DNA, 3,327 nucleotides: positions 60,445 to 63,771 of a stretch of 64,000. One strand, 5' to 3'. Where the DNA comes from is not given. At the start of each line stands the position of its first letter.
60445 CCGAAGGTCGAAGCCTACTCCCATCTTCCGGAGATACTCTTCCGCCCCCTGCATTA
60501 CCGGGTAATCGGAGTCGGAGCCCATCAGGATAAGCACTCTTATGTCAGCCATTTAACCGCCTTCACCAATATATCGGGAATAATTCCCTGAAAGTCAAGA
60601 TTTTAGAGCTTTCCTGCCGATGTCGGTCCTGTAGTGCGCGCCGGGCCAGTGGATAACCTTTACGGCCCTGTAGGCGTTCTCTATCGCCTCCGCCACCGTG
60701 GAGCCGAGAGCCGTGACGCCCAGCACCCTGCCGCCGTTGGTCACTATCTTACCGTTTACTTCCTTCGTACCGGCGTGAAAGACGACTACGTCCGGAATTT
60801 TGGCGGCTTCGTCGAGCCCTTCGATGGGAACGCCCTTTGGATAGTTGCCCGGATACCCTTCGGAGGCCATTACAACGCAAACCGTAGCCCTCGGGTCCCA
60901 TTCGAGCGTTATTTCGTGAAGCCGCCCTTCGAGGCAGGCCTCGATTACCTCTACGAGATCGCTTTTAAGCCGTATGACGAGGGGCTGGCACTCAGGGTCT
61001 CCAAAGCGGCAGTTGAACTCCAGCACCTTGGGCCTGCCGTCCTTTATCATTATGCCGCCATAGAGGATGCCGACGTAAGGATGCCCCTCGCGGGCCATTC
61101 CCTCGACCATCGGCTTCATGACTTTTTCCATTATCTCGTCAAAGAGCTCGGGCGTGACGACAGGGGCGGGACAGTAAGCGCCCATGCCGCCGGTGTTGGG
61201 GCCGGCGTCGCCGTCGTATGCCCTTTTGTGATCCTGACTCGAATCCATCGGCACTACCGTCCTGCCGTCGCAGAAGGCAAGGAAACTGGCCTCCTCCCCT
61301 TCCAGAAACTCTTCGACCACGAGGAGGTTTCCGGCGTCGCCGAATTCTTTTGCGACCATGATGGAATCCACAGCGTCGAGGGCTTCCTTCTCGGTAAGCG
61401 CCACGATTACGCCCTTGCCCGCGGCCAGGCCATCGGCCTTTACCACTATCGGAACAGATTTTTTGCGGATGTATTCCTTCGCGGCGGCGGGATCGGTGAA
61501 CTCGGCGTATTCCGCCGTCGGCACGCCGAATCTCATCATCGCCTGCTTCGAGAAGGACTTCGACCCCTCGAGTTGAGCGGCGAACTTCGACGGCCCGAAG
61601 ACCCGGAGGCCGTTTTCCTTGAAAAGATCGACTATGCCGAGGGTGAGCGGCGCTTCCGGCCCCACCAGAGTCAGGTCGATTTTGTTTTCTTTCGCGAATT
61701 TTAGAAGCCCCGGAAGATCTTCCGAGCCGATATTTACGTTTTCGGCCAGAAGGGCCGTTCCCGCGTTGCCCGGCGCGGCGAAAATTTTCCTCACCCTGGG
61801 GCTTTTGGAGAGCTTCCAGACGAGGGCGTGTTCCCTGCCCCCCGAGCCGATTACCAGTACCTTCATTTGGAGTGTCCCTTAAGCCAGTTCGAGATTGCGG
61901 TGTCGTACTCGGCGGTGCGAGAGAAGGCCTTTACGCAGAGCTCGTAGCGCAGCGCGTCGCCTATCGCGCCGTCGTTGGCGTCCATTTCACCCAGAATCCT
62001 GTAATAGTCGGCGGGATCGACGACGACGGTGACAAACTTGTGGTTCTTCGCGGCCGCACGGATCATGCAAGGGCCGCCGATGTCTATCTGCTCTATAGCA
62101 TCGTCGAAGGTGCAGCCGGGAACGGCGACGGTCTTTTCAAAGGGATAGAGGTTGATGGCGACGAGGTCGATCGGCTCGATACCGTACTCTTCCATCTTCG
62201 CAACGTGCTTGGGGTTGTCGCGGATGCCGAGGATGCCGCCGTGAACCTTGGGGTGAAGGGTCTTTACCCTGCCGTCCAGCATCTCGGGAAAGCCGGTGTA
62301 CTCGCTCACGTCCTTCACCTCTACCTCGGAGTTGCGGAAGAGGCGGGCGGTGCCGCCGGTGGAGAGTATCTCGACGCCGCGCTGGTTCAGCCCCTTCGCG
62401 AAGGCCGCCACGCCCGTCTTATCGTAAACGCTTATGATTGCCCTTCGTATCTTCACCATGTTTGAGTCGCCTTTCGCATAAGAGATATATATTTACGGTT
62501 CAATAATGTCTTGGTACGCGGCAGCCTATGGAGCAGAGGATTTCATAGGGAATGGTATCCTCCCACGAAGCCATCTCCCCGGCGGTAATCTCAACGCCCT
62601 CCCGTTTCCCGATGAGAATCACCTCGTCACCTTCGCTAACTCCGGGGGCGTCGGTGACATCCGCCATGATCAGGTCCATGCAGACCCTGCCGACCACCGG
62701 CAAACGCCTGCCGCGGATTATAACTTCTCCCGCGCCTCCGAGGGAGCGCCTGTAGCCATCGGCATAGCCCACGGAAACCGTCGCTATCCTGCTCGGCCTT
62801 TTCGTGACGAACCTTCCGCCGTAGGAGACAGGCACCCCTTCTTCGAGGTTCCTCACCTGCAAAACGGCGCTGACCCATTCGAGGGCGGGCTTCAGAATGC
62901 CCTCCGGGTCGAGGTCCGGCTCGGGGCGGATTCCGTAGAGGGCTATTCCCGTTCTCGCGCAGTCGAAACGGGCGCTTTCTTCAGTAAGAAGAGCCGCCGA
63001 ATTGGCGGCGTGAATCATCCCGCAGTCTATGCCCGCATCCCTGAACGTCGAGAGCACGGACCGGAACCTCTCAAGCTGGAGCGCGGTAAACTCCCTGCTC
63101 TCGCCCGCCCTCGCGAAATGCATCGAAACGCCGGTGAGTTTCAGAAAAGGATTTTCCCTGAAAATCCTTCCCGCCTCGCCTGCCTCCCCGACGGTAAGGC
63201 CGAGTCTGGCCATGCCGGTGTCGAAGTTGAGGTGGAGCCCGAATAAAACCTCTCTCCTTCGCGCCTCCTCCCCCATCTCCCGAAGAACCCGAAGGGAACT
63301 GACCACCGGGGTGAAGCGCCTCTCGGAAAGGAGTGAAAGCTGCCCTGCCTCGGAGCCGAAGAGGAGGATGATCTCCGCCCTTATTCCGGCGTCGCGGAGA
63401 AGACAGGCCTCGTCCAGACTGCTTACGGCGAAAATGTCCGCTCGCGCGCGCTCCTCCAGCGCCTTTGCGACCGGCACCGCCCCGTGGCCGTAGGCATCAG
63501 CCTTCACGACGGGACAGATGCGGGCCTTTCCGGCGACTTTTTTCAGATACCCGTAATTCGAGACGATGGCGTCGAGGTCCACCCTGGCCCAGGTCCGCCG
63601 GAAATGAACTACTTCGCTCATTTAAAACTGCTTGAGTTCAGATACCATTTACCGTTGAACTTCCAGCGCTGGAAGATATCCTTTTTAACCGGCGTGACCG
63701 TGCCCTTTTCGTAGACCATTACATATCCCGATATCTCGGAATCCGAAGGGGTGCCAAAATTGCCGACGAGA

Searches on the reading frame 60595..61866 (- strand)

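Call 95: search_protein_families(library=pfam, proteins=[window:60595-61866:-], max_evalue=0.01)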
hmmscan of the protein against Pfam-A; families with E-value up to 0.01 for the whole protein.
window:60595-61866:- (423 aa): 7 families
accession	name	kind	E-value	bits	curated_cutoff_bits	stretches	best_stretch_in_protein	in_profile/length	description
PF01071.24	GARS_A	-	1.8e-84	282.9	27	1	101-293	1-194/194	Phosphoribosylglycinamide synthetase, ATP-grasp (A) domain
PF02844.21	GARS_N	-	8.3e-41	139.2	29.5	1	1-100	1-100/100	Phosphoribosylglycinamide synthetase, N domain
PF02843.22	GARS_C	-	6.1e-36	123.1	34.8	1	328-419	1-92/92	Phosphoribosylglycinamide synthetase, C domain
PF02655.19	ATP-grasp_3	-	3.1e-05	24.6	23.2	1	126-289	19-158/160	ATP-grasp domain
PF02222.28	ATP-grasp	-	0.00015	21.9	27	1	109-189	2-77/179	ATP-grasp domain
PF02786.22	CPSase_L_D2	-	0.0015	18.6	19.8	1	104-190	3-91/211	Carbamoyl-phosphate synthase L chain, ATP binding domain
PF18603.7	LAL_C2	-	0.0036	18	29.4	1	348-406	14-74/78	L-amino acid ligase C-terminal domain 2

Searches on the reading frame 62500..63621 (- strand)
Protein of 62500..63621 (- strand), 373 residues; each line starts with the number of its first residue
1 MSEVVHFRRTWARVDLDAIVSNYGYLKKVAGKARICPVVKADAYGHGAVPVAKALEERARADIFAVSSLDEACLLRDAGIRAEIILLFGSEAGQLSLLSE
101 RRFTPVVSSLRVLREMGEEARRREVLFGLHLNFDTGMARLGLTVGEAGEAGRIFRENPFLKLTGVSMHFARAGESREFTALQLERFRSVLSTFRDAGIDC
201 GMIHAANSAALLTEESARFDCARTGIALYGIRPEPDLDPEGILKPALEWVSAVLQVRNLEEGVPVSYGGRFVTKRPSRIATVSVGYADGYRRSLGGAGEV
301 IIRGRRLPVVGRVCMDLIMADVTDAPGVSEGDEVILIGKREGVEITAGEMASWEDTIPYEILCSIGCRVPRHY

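Call 62: find_encoding_contigs(protein=window:62500-63621:-, flank=10000, max_places=3)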
Protein window:62500-63621:- (373 aa): 1 contig read that carries it; 1 place shown.
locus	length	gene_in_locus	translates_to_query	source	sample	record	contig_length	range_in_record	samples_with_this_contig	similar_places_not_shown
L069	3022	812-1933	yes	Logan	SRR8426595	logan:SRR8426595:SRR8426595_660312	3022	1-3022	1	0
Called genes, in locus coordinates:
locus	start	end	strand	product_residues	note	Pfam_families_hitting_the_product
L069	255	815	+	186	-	-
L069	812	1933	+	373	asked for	PF01168:Ala_racemase_N, PF00842:Ala_racemase_C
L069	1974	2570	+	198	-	PF02142:MGS, PF01808:AICARFT_IMPCHas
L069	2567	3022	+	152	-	?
